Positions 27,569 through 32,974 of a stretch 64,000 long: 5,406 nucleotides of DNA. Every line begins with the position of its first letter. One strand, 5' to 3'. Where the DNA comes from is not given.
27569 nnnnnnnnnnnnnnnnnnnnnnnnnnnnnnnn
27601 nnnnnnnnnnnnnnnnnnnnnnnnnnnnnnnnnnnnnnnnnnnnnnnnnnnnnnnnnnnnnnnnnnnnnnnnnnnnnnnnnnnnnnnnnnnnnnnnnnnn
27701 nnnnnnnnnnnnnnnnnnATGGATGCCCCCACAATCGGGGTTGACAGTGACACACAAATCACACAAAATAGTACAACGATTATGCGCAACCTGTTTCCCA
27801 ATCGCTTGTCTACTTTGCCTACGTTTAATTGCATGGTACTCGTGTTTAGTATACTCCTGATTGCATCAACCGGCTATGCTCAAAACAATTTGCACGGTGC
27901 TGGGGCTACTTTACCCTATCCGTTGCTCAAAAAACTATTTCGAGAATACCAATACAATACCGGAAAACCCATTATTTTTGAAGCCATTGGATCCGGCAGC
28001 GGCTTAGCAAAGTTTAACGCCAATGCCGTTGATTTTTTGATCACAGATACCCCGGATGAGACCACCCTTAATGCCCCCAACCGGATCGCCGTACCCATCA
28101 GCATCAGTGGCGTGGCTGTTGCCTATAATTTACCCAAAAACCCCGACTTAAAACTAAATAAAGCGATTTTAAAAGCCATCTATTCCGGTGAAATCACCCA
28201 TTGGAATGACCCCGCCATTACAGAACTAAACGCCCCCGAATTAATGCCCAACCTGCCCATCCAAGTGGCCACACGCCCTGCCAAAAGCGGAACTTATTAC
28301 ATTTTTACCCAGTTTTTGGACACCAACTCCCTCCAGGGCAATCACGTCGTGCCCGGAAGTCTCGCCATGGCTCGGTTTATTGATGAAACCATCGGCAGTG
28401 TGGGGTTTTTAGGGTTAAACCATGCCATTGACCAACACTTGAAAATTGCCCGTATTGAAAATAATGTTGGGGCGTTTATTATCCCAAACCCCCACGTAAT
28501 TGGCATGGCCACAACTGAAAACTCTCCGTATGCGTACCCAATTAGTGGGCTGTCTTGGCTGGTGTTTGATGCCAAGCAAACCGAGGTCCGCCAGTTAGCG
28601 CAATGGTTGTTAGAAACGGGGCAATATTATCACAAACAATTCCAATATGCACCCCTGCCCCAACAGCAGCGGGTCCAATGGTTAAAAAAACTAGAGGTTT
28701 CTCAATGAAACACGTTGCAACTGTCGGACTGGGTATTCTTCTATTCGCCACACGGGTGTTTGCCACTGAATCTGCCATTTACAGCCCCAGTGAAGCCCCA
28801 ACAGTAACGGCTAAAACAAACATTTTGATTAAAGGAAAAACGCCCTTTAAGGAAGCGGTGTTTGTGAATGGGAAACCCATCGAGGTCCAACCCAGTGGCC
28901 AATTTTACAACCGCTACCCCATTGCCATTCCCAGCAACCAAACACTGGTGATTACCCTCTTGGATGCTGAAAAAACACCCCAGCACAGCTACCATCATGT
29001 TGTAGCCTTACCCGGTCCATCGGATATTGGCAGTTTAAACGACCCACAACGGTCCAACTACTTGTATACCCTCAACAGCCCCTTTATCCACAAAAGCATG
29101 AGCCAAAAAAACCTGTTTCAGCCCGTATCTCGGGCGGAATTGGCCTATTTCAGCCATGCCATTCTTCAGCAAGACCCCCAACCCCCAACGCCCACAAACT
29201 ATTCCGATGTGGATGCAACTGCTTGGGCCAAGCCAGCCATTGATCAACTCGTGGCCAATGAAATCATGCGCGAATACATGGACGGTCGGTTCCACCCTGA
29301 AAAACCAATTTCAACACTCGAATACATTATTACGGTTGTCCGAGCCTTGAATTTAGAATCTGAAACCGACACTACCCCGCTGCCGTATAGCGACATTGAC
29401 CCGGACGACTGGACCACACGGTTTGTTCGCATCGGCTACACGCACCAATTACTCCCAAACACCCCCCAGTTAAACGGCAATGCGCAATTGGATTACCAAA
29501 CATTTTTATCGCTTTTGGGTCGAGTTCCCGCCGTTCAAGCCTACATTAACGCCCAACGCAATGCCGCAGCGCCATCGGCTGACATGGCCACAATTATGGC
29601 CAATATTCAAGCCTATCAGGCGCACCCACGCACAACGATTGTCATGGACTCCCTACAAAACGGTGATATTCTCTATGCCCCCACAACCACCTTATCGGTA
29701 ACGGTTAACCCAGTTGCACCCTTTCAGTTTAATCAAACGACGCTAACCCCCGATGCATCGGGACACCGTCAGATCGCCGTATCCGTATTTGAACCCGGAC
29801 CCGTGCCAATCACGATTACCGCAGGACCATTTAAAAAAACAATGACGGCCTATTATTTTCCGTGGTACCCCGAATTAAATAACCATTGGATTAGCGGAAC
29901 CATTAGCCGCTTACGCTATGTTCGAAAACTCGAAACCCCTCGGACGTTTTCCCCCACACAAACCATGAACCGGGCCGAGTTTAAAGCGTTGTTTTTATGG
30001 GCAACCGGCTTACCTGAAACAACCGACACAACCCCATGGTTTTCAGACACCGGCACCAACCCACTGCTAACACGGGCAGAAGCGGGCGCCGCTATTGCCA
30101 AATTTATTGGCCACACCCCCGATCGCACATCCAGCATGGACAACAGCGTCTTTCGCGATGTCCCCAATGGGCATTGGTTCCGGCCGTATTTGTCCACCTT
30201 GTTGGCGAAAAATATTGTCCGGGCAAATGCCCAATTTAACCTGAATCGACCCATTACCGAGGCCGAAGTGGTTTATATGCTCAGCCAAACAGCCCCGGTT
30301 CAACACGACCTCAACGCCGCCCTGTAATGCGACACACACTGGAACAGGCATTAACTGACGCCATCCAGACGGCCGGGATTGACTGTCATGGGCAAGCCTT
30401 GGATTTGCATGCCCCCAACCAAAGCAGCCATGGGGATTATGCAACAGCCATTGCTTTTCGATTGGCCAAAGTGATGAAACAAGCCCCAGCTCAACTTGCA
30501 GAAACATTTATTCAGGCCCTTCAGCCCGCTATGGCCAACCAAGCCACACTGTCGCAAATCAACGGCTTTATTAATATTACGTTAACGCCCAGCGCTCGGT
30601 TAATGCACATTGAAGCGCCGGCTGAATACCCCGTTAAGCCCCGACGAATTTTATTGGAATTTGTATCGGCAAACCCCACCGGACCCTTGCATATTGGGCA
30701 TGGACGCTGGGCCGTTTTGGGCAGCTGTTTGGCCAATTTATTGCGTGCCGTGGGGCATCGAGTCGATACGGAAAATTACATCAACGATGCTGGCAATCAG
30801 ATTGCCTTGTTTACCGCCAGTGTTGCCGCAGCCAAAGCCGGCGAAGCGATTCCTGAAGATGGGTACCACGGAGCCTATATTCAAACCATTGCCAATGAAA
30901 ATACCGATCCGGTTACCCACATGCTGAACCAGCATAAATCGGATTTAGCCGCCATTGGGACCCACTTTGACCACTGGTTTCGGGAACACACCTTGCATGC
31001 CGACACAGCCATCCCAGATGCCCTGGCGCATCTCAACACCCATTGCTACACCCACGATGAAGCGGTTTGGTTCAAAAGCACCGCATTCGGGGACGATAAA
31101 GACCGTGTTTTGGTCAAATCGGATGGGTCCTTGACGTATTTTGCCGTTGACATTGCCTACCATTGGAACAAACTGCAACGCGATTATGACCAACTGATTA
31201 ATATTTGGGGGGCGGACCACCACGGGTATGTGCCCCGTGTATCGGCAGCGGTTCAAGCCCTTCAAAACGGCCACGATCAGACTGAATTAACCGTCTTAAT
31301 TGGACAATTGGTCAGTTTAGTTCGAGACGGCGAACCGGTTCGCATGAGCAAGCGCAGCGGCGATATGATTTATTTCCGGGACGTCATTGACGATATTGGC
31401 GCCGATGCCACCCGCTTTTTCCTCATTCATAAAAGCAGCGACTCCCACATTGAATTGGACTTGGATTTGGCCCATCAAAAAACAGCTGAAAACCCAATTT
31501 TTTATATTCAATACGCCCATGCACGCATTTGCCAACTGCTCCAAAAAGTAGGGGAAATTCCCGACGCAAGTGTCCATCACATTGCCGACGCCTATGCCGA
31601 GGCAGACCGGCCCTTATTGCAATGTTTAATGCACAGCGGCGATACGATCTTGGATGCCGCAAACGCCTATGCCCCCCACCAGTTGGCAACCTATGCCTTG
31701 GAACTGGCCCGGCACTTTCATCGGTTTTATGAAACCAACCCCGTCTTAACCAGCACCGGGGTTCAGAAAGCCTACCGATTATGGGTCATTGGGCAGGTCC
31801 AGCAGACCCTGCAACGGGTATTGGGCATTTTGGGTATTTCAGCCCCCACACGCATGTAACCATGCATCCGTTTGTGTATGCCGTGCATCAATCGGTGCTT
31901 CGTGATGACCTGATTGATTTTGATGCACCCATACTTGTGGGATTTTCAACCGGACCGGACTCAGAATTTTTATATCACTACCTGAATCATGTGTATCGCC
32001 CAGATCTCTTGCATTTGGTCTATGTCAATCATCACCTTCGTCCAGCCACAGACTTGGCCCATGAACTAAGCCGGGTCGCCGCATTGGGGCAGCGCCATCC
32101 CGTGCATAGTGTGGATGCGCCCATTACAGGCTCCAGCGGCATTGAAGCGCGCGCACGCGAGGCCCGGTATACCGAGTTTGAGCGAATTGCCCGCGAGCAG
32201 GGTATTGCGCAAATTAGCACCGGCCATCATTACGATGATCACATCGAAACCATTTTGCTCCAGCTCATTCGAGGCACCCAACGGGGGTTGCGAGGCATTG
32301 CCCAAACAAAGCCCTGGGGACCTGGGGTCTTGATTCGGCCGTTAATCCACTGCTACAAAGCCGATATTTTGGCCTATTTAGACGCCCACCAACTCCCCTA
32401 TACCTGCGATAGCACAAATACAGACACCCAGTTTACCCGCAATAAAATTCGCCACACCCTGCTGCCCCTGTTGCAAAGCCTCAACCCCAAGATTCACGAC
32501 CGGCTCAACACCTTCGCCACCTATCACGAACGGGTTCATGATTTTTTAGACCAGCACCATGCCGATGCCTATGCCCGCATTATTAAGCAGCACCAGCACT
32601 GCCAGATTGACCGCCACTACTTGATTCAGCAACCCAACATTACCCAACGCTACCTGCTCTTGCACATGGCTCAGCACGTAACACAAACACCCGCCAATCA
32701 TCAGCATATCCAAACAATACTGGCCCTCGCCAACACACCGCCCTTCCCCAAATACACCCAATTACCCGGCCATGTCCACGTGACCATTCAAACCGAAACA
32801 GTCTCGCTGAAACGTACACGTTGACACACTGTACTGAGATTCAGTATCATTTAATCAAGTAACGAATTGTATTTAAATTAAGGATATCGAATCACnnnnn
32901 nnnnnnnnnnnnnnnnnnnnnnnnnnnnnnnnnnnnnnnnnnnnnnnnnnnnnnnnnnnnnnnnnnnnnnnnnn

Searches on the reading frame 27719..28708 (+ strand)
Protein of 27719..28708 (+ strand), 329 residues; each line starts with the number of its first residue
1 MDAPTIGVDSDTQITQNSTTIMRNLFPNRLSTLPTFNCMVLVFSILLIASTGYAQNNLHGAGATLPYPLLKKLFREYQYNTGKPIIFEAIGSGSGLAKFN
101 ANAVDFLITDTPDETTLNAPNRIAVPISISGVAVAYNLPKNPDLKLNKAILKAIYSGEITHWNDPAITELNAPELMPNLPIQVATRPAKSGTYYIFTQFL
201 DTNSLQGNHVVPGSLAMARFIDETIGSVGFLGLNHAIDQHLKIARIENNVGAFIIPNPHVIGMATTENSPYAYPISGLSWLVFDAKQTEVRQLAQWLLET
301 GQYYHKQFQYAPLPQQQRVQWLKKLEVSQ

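Call 6: search_protein_families(library=pfam, proteins=[window:27719-28708:+], max_evalue=0.001)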
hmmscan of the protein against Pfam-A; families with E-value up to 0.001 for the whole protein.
window:27719-28708:+ (329 aa): 1 family
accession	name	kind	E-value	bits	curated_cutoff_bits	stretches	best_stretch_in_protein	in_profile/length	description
PF12849.12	PBP_like_2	-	2.5e-25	90.2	27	1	54-297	8-263/267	PBP superfamily domain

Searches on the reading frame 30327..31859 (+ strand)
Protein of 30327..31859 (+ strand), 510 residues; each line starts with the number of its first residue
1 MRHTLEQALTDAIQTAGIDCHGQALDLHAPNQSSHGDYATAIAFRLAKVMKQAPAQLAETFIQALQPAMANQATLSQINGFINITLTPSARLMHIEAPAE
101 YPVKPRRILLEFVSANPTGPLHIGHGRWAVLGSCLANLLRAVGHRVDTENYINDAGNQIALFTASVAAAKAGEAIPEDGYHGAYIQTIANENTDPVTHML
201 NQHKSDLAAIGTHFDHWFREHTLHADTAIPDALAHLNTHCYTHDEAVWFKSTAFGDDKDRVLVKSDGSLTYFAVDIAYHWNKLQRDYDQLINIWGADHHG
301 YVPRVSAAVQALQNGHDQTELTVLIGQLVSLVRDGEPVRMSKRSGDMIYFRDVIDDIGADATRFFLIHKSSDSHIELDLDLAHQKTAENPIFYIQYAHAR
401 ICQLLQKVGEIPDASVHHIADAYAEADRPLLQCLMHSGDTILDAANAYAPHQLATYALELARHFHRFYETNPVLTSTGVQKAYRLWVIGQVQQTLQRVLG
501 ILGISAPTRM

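Call 6: search_protein_families(library=pfam, proteins=[window:30327-31859:+], max_evalue=0.001)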
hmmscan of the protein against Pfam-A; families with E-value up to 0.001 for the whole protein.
window:30327-31859:+ (510 aa): 4 families
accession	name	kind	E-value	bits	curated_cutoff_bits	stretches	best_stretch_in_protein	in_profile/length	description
PF05746.21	DALR_1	-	3.7e-25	88.7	22.3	1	394-510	1-117/117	DALR anticodon binding domain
PF00750.26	tRNA-synt_1d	-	9.1e-15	54.9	23.3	2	106-167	20-81/349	tRNA synthetases class I (R), catalytic domain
PF03485.21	Arg_tRNA_synt_N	-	2.6e-14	54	21.5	1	4-86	2-85/85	Arginyl tRNA synthetase N terminal domain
PF00133.28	tRNA-synt_1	-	3.5e-06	26.5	22.7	1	330-375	366-411/414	tRNA synthetases class I (I, L, M and V)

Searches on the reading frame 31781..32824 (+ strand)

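Call 6: search_protein_families(library=pfam, proteins=[window:31781-32824:+], max_evalue=0.001)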
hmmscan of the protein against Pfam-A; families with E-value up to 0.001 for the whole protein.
window:31781-32824:+ (347 aa): 1 family
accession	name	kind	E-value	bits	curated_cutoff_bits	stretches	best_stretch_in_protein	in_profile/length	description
PF01171.26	ATP_bind_3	-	1.8e-40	139.1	27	1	51-225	2-181/182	PP-loop family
